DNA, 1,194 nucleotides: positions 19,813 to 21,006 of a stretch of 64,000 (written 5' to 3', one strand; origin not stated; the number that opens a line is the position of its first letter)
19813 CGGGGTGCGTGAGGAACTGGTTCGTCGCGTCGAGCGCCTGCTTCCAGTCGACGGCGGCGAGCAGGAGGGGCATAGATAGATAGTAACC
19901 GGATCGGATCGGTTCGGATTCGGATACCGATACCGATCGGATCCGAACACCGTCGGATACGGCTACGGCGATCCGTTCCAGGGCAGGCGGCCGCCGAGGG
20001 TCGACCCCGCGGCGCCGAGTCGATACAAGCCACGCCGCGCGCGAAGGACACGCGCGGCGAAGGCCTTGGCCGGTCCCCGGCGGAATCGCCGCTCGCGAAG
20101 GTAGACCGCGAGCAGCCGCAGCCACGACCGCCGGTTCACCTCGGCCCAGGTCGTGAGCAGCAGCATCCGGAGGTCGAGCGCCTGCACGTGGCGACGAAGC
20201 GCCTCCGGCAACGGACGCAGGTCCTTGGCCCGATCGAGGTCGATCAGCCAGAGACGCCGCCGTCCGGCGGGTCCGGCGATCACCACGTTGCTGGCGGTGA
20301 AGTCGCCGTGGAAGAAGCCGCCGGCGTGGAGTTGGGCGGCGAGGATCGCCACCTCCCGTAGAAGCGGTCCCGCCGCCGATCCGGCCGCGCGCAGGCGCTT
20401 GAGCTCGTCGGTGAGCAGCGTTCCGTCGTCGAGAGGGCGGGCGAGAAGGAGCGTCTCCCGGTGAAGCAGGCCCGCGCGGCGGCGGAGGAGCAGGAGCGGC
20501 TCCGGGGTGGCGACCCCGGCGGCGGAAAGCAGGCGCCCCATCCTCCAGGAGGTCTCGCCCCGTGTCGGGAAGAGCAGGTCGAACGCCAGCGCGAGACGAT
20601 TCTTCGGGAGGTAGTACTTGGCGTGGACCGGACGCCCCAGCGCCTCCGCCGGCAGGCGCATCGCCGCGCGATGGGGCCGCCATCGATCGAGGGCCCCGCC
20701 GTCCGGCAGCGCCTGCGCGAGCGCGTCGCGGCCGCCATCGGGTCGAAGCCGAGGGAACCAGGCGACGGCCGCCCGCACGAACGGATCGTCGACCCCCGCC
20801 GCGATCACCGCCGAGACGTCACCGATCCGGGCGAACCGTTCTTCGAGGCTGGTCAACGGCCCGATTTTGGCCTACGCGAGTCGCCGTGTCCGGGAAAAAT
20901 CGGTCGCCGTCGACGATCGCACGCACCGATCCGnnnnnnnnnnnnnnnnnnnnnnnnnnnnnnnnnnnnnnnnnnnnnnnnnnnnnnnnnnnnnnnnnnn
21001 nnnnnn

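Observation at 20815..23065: A roughly 105-bp direct repeat brackets a 2.1-kb polytopic membrane-protein gene and gives two unrelated genes the same 5' end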

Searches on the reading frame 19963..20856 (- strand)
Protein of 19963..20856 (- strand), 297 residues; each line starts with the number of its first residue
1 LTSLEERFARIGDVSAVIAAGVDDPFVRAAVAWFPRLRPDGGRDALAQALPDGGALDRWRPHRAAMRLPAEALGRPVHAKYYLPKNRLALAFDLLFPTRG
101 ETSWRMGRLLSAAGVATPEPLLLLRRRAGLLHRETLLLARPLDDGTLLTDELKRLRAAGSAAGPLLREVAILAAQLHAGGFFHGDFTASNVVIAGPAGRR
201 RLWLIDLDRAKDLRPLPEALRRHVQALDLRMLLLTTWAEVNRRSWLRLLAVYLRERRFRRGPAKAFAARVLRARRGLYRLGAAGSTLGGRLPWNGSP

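Call 7: search_protein_families(library=pfam, proteins=[window:19963-20856:-], max_evalue=0.01)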
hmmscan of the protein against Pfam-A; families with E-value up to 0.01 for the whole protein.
window:19963-20856:- (297 aa): 3 families
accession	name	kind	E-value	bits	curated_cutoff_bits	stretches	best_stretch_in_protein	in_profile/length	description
PF06293.20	Kdo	-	1.1e-13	51.6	21.3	1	103-252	61-207/207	Lipopolysaccharide kinase (Kdo/WaaP) family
PF19974.5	TCAD9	-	0.0022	17.6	40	1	173-215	291-329/429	Ternary complex associated domain 9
PF17667.7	Pkinase_fungal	-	0.0083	15.3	24.1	0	174-214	300-343/387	Fungal protein kinase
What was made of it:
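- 19963..20856 (-): Kdo/WaaP-family kinase-like gene, 297 aa from TTG. PF06293, 51.6 bits against a cut-off of 21.3 (call 7).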

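Call 8: search_protein_families(library=ncbifam, proteins=[window:19963-20856:-], max_evalue=0.01)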
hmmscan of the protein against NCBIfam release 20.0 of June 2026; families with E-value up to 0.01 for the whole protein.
window:19963-20856:- (297 aa): 8 families
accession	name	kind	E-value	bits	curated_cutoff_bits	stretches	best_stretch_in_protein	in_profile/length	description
NF002475.0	PRK01723.1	equivalog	1.3e-09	37.5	142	1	95-252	83-235/241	3-deoxy-D-manno-octulosonic acid kinase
NF011463.0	PRK14879.1-4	equivalog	2.8e-06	26.9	188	1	70-207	34-157/237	Kae1-associated kinase Bud32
TIGR03724.2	arch_bud32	equivalog_domain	3.7e-06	26.6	125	1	157-208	88-129/193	KEOPS complex kinase/ATPase Bud32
NF011703.0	PRK15123.1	equivalog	1.1e-05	24.5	170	1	102-254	77-233/268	lipopolysaccharide core heptose(I) kinase RfaP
NF011462.0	PRK14879.1-3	equivalog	9.6e-05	22.2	174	1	166-207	88-125/192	Kae1-associated kinase Bud32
NF007174.0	PRK09605.1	equivalog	0.00075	18.1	447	1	164-210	431-473/535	bifunctional N(6)-L-threonylcarbamoyladenine synthase/serine/threonine protein kinase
NF011464.0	PRK14879.1-7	equivalog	0.0058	16.4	246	1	165-210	108-149/221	Kae1-associated kinase Bud32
NF011461.0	PRK14879.1-2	equivalog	0.0094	15.7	372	0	69-210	18-146/225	Kae1-associated kinase Bud32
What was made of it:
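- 19963..20856 (-): The NCBIfam KdkA and RfaP equivalog cut-offs are not reached (call 8).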

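Call 14: find_related_loci(query=window:19963-20856:-, collection=genome_contigs, flank=7000)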
Query window:19963-20856:- (297 aa) in genome_contigs; peptide patterns used: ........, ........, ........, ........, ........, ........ (x = any residue, [..] = any of these).
381 stretches matched a pattern, but none encodes a relative of the query by tblastn (E <= 1e-3).

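Call 15: find_homologous_proteins(query=window:19963-20856:-)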
Query window:19963-20856:- (297 aa): 14 proteins with E <= 0.001 among 8000 candidates.
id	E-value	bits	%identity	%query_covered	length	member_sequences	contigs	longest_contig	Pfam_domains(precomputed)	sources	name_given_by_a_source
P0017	2.4e-186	636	100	100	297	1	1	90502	PF06293.21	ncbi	-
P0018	4.4e-78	281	59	93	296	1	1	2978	PF06293.21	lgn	-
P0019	2.4e-75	272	56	93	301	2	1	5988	PF06293.21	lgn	-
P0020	3.3e-75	271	53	94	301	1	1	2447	PF06293.21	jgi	jgi:tRNA A-37 threonylcarbamoyl transferase component Bud32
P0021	2.7e-74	268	54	94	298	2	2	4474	PF06293.21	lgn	-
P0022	1.8e-72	262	54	88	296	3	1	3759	PF06293.21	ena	-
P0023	2.4e-72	262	55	91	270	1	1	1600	PF06293.21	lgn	-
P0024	4.4e-72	261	54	88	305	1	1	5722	PF06293.21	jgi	jgi:hypothetical protein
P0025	5.1e-72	261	55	97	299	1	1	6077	PF06293.21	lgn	-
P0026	4.8e-71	258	54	87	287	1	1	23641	PF06293.21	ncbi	-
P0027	1.0e-70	256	57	90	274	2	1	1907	PF06293.21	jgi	-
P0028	1.1e-68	250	52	93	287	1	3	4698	PF06293.21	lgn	-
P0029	1.3e-65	240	50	99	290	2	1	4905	PF06293.21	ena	-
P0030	1.0e-50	191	54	73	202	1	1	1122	PF06293.21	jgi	jgi:tRNA A-37 threonylcarbamoyl transferase component Bud32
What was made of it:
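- The window's kinase is roughly equidistant (50-59%) from all relatives (call 15).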

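Call 16: find_encoding_contigs(protein=P0026, flank=7000, max_places=2)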
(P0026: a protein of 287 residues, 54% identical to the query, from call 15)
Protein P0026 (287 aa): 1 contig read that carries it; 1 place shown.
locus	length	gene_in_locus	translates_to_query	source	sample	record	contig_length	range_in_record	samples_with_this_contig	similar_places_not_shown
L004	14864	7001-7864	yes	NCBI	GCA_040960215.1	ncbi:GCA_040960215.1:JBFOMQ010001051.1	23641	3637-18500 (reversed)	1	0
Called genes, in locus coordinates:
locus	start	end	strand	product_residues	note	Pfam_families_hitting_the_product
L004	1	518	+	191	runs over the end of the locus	-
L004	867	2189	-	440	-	-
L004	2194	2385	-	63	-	-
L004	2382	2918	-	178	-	-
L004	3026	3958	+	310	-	PF03308:MeaB, PF13191:AAA_16 (weak), PF00009:GTP_EFTU (faint), PF02492:cobW (weak), PF03266:NTPase_1 (weak), PF13401:AAA_22 (faint)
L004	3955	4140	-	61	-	-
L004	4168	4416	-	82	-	-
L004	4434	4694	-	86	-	PF12651:RHH_3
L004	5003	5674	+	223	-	-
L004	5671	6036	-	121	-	-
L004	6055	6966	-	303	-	PF03755:YicC-like_N, PF08340:YicC-like_C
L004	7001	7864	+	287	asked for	PF06293:Kdo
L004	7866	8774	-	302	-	-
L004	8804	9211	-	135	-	-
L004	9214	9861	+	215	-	PF00625:Guanylate_kin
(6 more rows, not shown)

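Call 17: find_encoding_contigs(protein=P0025, flank=7000, max_places=2)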
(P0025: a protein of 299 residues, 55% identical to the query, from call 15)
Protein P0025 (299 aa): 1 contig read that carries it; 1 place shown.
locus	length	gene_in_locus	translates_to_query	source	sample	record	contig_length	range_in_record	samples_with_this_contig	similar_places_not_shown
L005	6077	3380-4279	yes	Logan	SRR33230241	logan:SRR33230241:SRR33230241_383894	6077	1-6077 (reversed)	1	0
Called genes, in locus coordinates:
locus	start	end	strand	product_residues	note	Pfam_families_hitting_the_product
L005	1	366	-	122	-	?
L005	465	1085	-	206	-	PF00625:Guanylate_kin, PF13238:AAA_18 (weak), PF13671:AAA_33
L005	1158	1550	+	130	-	-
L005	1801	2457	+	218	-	-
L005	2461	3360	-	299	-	PF03755:YicC-like_N, PF08340:YicC-like_C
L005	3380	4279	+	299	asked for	PF06293:Kdo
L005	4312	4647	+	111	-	-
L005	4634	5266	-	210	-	-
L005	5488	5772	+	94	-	PF12651:RHH_3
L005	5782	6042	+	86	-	-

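Call 18: find_encoding_contigs(protein=P0019, flank=7000, max_places=2)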
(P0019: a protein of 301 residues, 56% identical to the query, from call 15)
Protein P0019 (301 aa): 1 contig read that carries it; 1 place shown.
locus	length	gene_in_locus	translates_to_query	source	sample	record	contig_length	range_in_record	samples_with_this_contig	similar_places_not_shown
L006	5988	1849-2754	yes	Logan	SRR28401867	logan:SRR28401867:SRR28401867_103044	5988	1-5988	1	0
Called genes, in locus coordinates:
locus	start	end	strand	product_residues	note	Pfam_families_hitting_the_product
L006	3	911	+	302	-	?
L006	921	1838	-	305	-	PF03755:YicC-like_N, PF08340:YicC-like_C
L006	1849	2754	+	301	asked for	PF06293:Kdo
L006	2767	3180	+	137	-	-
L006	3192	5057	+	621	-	PF00072:Response_reg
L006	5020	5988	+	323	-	?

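Call 19: find_encoding_contigs(protein=P0024, flank=7000, max_places=2)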
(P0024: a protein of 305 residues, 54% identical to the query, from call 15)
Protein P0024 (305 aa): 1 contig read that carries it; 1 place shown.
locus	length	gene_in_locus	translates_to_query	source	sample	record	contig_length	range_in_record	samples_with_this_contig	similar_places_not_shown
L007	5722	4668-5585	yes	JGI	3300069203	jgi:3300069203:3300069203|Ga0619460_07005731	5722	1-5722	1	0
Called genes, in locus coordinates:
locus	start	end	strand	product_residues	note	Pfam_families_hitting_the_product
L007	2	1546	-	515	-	?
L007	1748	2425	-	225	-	PF00625:Guanylate_kin, PF07931:CPT (faint), PF13671:AAA_33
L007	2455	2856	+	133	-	-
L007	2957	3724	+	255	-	-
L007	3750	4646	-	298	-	PF03755:YicC-like_N, PF08340:YicC-like_C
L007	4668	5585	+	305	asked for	PF06293:Kdo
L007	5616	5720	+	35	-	?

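Call 23: find_related_loci(query=A2, collection=genome_contigs, flank=5000)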
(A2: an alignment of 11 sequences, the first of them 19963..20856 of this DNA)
Query A2 (297 aa) in genome_contigs; peptide patterns used: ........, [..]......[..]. (x = any residue, [..] = any of these).
27 stretches matched a pattern, but none encodes a relative of the query by tblastn (E <= 1e-3).
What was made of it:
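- Tried and rejected: Two scans, one with the kinase alone and one with the kinase alignment, found no relative (calls 14, 23).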

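Call 24: find_related_loci(query=A2, collection=metagenome_contigs, flank=5000)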
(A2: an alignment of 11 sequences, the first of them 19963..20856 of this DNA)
Query A2 (297 aa) in metagenome_contigs; peptide patterns used: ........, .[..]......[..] (x = any residue, [..] = any of these).
53 stretches matched a pattern; 4 encode a relative of the query (tblastn E <= 1e-3); 4 distinct loci.
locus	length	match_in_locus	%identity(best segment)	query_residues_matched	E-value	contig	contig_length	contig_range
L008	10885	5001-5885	52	1-297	4e-69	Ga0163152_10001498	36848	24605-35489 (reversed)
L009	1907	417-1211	57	38-296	2e-66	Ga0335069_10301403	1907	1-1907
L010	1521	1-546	60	112-295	2e-53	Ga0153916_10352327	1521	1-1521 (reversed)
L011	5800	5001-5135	42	183-227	4e-5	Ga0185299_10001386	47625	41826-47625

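Call 34: find_encoding_contigs(protein=P0018, flank=5000, max_places=2)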
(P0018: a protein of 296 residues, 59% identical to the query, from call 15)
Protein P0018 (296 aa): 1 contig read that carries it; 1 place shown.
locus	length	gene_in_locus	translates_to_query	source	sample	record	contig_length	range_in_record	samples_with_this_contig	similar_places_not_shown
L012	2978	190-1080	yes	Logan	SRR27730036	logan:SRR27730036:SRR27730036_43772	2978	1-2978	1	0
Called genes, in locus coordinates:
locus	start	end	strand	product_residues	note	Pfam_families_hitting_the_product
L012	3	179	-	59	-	?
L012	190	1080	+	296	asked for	PF06293:Kdo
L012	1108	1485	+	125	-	-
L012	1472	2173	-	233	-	-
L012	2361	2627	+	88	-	PF12651:RHH_3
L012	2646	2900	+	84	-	-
